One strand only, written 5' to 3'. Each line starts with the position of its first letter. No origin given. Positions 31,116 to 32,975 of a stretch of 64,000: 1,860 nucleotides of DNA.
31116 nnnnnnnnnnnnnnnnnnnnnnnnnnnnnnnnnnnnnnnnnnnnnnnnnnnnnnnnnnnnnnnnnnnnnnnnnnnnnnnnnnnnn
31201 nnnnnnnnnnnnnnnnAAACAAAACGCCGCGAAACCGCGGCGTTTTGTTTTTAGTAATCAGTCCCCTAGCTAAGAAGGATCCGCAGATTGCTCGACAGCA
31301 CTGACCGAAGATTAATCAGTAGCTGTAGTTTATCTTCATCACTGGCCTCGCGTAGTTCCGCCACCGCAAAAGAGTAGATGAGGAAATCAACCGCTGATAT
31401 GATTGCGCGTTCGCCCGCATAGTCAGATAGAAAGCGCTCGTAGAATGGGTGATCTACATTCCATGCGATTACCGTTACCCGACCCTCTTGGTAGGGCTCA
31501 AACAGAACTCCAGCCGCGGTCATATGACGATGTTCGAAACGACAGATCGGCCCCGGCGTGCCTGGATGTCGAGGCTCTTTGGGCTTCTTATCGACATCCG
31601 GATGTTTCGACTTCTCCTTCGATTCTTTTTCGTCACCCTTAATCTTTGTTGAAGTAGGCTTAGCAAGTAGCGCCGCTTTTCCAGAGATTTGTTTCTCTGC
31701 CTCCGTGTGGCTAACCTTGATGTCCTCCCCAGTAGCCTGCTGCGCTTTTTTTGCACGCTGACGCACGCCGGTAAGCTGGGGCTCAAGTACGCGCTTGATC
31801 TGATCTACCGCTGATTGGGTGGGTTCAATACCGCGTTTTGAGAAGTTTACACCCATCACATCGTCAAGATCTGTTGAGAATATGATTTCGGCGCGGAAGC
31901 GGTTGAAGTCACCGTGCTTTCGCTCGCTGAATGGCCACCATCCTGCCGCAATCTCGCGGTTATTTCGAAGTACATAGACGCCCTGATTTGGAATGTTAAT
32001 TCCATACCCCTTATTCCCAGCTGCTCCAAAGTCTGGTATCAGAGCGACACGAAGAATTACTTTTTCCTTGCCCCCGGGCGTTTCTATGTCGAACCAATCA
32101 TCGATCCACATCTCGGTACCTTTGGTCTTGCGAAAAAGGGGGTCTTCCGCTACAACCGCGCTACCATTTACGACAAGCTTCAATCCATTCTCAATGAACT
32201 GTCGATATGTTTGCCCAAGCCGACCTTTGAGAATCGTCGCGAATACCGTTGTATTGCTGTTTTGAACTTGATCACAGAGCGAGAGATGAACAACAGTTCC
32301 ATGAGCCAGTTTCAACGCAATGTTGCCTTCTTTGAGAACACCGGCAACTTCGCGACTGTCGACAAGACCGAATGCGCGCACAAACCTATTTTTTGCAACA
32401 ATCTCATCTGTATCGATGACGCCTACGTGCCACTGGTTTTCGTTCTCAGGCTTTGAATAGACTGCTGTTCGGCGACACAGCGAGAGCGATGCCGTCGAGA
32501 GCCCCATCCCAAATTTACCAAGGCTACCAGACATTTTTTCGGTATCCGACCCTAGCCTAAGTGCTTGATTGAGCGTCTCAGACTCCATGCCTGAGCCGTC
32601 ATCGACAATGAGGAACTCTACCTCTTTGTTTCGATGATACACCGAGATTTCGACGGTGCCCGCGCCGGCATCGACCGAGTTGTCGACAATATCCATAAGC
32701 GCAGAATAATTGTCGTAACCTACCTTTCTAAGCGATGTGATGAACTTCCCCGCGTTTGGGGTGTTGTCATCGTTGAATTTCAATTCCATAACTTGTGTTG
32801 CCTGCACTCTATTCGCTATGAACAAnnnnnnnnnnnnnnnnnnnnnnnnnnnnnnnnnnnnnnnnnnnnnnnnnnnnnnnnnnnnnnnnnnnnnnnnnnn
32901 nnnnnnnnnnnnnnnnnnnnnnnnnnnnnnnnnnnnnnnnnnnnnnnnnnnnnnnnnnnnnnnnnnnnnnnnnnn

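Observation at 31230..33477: AT-rich single-gene island with a MORC-like GHKL ATPase and a terminator-delimited noncoding unit, inserted between ruvB and yebC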

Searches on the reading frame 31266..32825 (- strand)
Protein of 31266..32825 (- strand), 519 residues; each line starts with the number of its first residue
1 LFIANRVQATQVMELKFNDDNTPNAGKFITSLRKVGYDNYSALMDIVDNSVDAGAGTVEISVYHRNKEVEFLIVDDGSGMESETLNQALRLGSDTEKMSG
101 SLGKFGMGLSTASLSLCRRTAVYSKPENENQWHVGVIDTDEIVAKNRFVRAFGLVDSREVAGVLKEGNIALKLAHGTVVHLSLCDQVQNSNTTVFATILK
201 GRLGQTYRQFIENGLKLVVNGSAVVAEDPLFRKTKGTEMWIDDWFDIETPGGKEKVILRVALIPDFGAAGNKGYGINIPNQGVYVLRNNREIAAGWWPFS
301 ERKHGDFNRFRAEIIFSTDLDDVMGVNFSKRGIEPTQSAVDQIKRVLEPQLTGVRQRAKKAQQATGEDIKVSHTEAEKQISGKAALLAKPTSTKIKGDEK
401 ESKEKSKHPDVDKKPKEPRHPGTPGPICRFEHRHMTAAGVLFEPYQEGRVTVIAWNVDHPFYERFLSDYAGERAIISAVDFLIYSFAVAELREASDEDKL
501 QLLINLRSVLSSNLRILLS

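Call 7: search_protein_families(library=pfam, proteins=[window:31266-32825:-], max_evalue=0.01)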
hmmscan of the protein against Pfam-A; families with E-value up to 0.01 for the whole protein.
window:31266-32825:- (519 aa): 2 families
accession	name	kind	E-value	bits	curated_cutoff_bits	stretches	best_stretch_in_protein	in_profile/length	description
PF13589.12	HATPase_c_3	-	1.2e-24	87.3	25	1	41-137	5-108/137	Histidine kinase-, DNA gyrase B-, and HSP90-like ATPase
PF02518.31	HATPase_c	-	1.4e-07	32.3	26.4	1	42-118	9-85/111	Histidine kinase-, DNA gyrase B-, and HSP90-like ATPase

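Call 8: search_protein_families(library=padloc, proteins=[window:31266-32825:-], max_evalue=1)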
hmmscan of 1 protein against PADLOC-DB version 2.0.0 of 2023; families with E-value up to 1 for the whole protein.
window:31266-32825:- (519 aa): 3 families
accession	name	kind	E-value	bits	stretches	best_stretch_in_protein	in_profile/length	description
PDLC02204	MzaB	-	4.8e-25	86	1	22-297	8-291/500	-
PDLC03968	TmtA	-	0.00017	17.4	1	38-113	74-148/1486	-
PDLC03419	REase_II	-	0.002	14.5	1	30-93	15-80/695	Type II restriction enzyme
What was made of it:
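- On MzaB (MZA anti-phage system): The PADLOC hit covers only residues 22-297 (call 8).
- PADLOC gives only a weak partial MzaB hit (call 8).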

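Call 9: search_protein_families(library=ncbifam, proteins=[window:31266-32825:-], max_evalue=0.01)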
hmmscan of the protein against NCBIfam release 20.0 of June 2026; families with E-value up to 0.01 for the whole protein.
window:31266-32825:- (519 aa): 13 families
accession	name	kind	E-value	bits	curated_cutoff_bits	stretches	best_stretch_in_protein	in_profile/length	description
NF041932.1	MzaB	equivalog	2.7e-28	98.6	850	1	29-374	2-356/480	MZA anti-phage system associated ATPase MzaB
NF050001.1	restrict_BbrUII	equivalog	1.1e-09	37.4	550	1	37-228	18-207/659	BbrUII/HgiDII family restriction enzyme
NF047352.1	P_loop_sacsin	domain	6e-07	29.8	50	1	43-112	4-70/80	sacsin N-terminal ATP-binding-like domain-containing protein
TIGR00585.2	mutl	equivalog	8.5e-06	24.9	180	1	41-89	23-70/555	DNA mismatch repair endonuclease MutL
NF033792.0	ActS_PrrB_HisK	equivalog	2.3e-05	23.4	350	1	41-87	314-360/423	ActS/PrrB/RegB family redox-sensitive histidine kinase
NF040750.1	tetrathio_HK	equivalog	4.5e-05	22.1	750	1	43-100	461-517/555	tetrathionate respiration histidine kinase TtrS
NF000951.0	PRK00095.2-1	equivalog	6.5e-05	21.8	391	1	42-104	28-95/559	DNA mismatch repair endonuclease MutL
NF000953.0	PRK00095.2-4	equivalog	0.00015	20.8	693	1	41-91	25-74/611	DNA mismatch repair endonuclease MutL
NF000952.0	PRK00095.2-2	subfamily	0.00036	19.1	840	1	42-91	26-74/623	DNA mismatch repair endonuclease MutL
NF041210.1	his_kin_PieS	equivalog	0.0012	17.9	850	1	42-111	368-440/474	two component system sensor histidine kinase PieS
NF007004.0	PRK09467.1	equivalog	0.0031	16.4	415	1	42-109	338-404/440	two-component system sensor histidine kinase EnvZ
NF000949.0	PRK00095.1-2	equivalog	0.004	16.2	750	1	41-90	29-77/634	DNA mismatch repair endonuclease MutL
NF000950.0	PRK00095.1-3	equivalog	0.0081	14.6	756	1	43-90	28-74/641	DNA mismatch repair endonuclease MutL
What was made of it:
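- On MzaB (MZA anti-phage system): 98.6 bits against a cut-off of 850 (call 9).
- On MutL mismatch-repair protein: 24.9 bits against a cut-off of 180 (call 9).
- Closest known: MzaB of the MZA anti-phage system. Same: Similarity covers the GHKL and transducer region, residues ~22-374 (calls 8, 9).
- Tried and rejected: MzaB, BbrUII and MutL hits are all far below their cut-offs (calls 7-9).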

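Call 10: find_homologous_proteins(query=window:31266-32825:-, max_evalue=0.001)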
Query window:31266-32825:- (519 aa): 647 proteins with E <= 0.001 among 8000 candidates; the best 120 are listed.
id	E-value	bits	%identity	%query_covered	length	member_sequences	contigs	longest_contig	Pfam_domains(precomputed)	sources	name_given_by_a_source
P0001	0.0e+0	1144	100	98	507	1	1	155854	PF02518.32,PF13589.13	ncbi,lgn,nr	ncbi:MAG: ATP-binding protein [bacterium]|nr:ATP-binding protein [bacterium]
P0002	3.7e-281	951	82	98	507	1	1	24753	PF02518.32,PF13589.13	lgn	-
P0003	2.6e-270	915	80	97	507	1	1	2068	PF02518.32,PF13589.13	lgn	-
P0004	1.1e-182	626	56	98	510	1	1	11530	PF02518.32,PF13589.13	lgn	-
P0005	9.4e-118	412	41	99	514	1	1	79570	PF02518.32,PF13589.13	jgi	jgi:hypothetical protein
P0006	5.1e-116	407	44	97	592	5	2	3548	PF02518.32,PF13589.13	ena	-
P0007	4.6e-115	403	43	97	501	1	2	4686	PF02518.32,PF13589.13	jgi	jgi:hypothetical protein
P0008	1.2e-114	402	42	97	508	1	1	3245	PF02518.32,PF13589.13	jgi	jgi:hypothetical protein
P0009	1.4e-114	402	45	96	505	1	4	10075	PF02518.32,PF13589.13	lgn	-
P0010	1.4e-112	395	40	97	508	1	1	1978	PF02518.32,PF13589.13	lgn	-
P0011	9.7e-112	392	42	97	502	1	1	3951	PF02518.32,PF13589.13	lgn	-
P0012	1.9e-111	391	40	97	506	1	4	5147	PF02518.32,PF13589.13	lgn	-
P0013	1.1e-110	389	42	97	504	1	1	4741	PF02518.32,PF13589.13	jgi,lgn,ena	-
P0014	1.5e-110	388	40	97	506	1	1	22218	PF02518.32,PF13589.13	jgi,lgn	-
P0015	2.3e-110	388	42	97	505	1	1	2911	PF02518.32,PF13589.13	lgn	-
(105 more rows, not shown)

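Call 11: find_encoding_contigs(protein=P0002, flank=8000, max_places=3)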
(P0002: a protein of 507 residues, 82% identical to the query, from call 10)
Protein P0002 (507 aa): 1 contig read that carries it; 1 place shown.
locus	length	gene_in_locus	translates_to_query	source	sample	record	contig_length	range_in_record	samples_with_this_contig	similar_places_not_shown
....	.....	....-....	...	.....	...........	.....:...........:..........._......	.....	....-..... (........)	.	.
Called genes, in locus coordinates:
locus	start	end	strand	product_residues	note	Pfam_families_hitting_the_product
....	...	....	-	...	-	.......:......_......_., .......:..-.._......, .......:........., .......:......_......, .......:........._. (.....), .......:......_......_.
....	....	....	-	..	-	-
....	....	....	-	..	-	-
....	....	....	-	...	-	-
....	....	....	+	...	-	-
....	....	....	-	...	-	-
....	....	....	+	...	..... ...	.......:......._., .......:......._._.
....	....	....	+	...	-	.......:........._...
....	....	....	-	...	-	-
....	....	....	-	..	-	-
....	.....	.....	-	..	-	-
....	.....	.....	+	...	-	-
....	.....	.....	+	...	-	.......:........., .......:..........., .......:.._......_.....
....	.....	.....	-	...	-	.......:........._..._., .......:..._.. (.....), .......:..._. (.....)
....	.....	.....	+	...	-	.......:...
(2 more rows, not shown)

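Call 12: find_encoding_contigs(protein=P0004, flank=8000, max_places=3)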
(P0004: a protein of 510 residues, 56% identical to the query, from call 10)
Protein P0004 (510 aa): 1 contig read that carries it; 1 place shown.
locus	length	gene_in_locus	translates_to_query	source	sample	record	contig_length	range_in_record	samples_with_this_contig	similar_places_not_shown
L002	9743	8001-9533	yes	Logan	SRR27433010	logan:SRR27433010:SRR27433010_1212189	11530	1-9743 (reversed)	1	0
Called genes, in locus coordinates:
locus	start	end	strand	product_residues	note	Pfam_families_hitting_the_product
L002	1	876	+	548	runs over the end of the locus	PF00118:Cpn60_TCP1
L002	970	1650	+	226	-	-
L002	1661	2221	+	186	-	PF00293:NUDIX (weak)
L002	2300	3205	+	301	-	PF01435:Peptidase_M48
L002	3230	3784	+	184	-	PF04011:LemA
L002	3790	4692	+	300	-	-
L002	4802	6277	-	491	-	PF00239:Resolvase, PF07508:Recombinase, PF13408:Zn_ribbon_recom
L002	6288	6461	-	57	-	-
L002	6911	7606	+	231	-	PF01844:HNH (weak), PF14279:HNH_5 (weak)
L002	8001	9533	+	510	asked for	PF02518:HATPase_c (weak), PF13589:HATPase_c_3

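Call 13: find_encoding_contigs(protein=P0001, flank=8000, max_places=3)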
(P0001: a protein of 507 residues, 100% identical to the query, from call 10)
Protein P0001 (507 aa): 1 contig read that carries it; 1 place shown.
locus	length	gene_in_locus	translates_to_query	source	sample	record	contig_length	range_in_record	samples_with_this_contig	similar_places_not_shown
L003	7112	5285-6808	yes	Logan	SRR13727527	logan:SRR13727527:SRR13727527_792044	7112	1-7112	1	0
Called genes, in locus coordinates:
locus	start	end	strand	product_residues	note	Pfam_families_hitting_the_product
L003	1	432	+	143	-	?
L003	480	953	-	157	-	PF02075:RuvC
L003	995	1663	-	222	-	PF05401:NodS (weak), PF13489:Methyltransf_23 (weak), PF05175:MTS (weak), PF13649:Methyltransf_25, PF08241:Methyltransf_11, PF08242:Methyltransf_12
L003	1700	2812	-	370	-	PF01717:Meth_synt_2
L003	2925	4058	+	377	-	-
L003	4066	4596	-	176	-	PF20772:TACO1_YebC_N, PF01709:Transcrip_reg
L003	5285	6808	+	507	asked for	PF02518:HATPase_c (weak), PF13589:HATPase_c_3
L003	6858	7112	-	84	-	?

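Call 19: find_related_loci(query=A2, collection=genome_contigs, flank=6000)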
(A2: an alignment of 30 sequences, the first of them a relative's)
Query A2 (507 aa) in genome_contigs; peptide patterns used: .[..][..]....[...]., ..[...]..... (x = any residue, [..] = any of these).
133 stretches matched a pattern; 114 encode a relative of the query (tblastn E <= 1e-3); the best 80 are kept; 80 distinct loci.
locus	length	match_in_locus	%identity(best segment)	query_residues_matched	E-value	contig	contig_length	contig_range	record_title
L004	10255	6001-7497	44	9-507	6e-116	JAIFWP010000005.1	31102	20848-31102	MAG: Candidatus Parcubacteria bacterium isolate viral-cat_52_19 PAFVLPS_2018_scaffold_11401, whole genome shotgun sequen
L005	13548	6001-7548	42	3-507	4e-116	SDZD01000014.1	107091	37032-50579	MAG: bacterium isolate PMG_196 scaffold_281, whole genome shotgun sequence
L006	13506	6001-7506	40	1-506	3e-115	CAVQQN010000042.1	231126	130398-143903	MAG: uncultured Ignavibacteriaceae bacterium isolate MFD01299.bin.2.218 genome assembly, contig: contig_40201, whole gen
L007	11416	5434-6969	41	1-507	6e-115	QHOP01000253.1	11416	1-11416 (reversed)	MAG: Verrucomicrobia bacterium isolate AV5 14_0919_12_20cm_scaffold_6385_curated, whole genome shotgun sequence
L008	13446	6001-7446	42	5-507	8e-114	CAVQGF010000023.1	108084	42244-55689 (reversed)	MAG: uncultured Acidobacteriota bacterium isolate MFD08416.bin.2.6 genome assembly, contig: contig_20108, whole genome s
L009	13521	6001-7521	42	3-507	7e-114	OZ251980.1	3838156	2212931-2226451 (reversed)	MAG: Capsulimonadaceae bacterium isolate 06eb62b4-fc4b-4abf-9e54-2ecc4e52469e genome assembly, chromosome: 1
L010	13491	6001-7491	42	9-507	2e-113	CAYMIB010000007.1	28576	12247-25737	MAG TPA_asm: uncultured Candidatus Saccharibacteria bacterium isolate ERP113451_co3_83 genome assembly, contig: NODE_111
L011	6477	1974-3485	40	10-507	1e-111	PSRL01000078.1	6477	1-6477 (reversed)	MAG: Verrucomicrobia bacterium isolate Amazon FNV 2010 18 3 2 contig_45_112167597_length_6477_multi_4_in_0_out_0, whole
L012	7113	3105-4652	41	4-507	1e-111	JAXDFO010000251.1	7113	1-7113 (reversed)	MAG: Blastocatellia bacterium isolate BP_48 scaffold_3280342, whole genome shotgun sequence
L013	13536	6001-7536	42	5-507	3e-111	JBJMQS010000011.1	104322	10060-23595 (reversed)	MAG: Gemmataceae bacterium isolate H3_16_all_fractions_metab_130_58_0 k255_1802930, whole genome shotgun sequence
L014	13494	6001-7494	40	9-507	8e-111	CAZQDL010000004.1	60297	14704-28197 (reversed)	MAG TPA_asm: uncultured Candidatus Saccharibacteria bacterium isolate SRP118108_co5_237 genome assembly, contig: NODE_25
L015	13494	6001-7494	39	9-507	7e-111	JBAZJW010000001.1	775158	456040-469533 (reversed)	MAG: Candidatus Paceibacterota bacterium isolate SO_2017_LW4_129 scaffold_18_c1_LW137-91_2017, whole genome shotgun sequ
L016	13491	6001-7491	40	9-507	4e-109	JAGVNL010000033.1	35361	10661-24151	MAG: bacterium isolate DeMMO3_42 c_000000042240, whole genome shotgun sequence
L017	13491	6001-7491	38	9-507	6e-109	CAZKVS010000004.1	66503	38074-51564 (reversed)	MAG TPA_asm: uncultured Candidatus Saccharibacteria bacterium isolate SRP286056_co2_73 genome assembly, contig: NODE_415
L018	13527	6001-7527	41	5-507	2e-118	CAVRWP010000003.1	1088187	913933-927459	MAG: uncultured Acidobacteriaceae bacterium isolate MFD05512.bin.1.92 genome assembly, contig: contig_17620, whole genom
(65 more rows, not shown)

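Call 20: find_related_loci(query=A2, collection=viral_contigs, flank=6000)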
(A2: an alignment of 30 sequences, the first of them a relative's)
Query A2 (507 aa) in viral_contigs; peptide patterns used: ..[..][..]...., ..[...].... (x = any residue, [..] = any of these).
51 stretches matched a pattern; 23 encode a relative of the query (tblastn E <= 1e-3); 23 distinct loci.
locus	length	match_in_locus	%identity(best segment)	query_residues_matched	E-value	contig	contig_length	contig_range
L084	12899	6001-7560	36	1-507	3e-94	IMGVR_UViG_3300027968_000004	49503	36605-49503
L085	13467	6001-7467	35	11-506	3e-75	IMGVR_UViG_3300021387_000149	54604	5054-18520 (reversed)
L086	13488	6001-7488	34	8-506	2e-75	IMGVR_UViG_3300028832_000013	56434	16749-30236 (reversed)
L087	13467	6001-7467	34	11-506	4e-71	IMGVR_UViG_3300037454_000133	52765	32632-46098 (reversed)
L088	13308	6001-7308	32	11-493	8e-64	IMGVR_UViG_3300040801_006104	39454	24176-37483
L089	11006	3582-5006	32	11-478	1e-61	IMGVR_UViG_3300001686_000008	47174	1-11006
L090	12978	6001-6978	35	11-352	1e-58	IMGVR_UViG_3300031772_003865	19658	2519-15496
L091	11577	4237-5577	31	11-500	8e-58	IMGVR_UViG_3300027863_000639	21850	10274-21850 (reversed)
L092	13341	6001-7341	31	11-500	9e-58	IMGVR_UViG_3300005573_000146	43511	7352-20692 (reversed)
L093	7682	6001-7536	30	11-505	6e-50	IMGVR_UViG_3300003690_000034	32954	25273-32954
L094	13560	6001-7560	27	16-505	9e-38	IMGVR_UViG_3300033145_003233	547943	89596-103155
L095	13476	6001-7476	38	8-507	2e-100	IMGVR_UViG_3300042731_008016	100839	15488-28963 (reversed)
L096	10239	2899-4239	28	15-450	2e-36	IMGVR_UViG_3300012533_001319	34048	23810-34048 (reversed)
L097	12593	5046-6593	27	1-505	8e-36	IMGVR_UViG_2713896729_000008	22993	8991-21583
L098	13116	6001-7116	28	15-376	3e-34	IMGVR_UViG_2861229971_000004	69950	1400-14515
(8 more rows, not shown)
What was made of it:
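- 23 IMG/VR viral contigs carry a relative; about ten of these matches run to near the protein's C-terminus (call 20).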

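Call 43: search_solved_structures(query=A2, max_evalue=0.01)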
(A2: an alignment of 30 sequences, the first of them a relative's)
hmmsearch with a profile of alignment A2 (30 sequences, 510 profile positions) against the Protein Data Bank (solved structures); distinct sequences matched with E-value up to 0.01: 101 (the best 60 are shown).
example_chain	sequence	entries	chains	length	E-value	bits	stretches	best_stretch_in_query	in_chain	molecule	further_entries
5ofb_B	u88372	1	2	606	1.1e-10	43.9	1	29-119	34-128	MORC family CW-type zinc finger protein 2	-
5of9_A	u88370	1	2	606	1.1e-10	43.9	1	29-119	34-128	MORC family CW-type zinc finger protein 2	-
5ofa_B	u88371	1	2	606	1.1e-10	43.9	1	29-119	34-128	MORC family CW-type zinc finger protein 2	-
9cdi_A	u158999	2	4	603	1.1e-10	43.9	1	29-119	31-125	ATPase MORC2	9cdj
9cdf_A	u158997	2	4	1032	2.4e-10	42.8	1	29-119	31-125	ATPase MORC2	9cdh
7k7t_A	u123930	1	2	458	2.6e-10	42.7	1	28-117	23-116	Isoform 3 of MORC family CW-type zinc finger protein 4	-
9cdg_A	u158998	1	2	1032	2.8e-10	42.6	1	29-119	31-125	ATPase MORC2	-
6o1e_A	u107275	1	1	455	4.1e-09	38.7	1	28-139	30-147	MORC family CW-type zinc finger protein 3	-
5ix1_A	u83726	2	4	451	9.7e-09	37.5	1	28-135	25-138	MORC family CW-type zinc finger protein 3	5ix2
4p7a_A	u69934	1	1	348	2.5e-06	29.5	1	29-122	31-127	DNA mismatch repair protein Mlh1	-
1b63_A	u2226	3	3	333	2.6e-05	26.2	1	30-118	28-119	MUTL | DNA mismatch repair protein mutL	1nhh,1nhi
1bkn_A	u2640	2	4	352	2.8e-05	26.1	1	30-118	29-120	MUTL | DNA mismatch repair protein MutL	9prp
1b62_A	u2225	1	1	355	2.8e-05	26.1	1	30-118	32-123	PROTEIN (MUTL)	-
7aib_C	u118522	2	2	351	3.3e-05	25.8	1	30-118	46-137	DNA mismatch repair protein MutL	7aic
5akb_C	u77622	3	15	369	3.4e-05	25.8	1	30-118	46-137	DNA MISMATCH REPAIR PROTEIN MUTL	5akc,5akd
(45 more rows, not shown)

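Call 48: predict_structure(alignment_id=A2)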
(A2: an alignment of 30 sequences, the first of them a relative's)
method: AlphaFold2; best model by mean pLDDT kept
length: 507 residues; sequences in the alignment: 30
mean_pLDDT: 80.5   pTM: 0.72
mean pLDDT of the five models: 80.5, 78.4, 77.3, 76.5, 73.1
residues with pLDDT >= 90: 152; 70-90: 274; 50-70: 39; < 50: 42
segments of 3 or more residues with pLDDT < 50: 83-91, 381-412
pLDDT, mean of each block of 10 residues (from residue 1): 69 81 79 88 94 92 92 77 44 60 89 92 92 88 91 90 93 88 93 94 96 93 89 88 92 81 84 90 81 85 89 68 89 87 78 76 84 63 33 32 35 72 81 82 87 82 86 84 73 81 75
secondary structure, 60 per line:
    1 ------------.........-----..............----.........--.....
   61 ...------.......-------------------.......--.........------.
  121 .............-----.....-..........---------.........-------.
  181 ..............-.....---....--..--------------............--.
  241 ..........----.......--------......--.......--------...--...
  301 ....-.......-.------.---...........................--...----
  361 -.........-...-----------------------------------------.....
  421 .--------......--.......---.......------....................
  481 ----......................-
elements in order: H13-21 H27-40 E45-53 E56-63 H70-76 H96-102 E105-113 E120-126 H127-133 E139-143 H145-154 E164-172 H180-194 H196-200 E204-207 E226-237 E240-250 H255-261 E270-275 E278-284 E298-304 H306-312 H325-350 H362-370 E416-421 E430-435 E438-444 H448-454 H461-480 H485-506
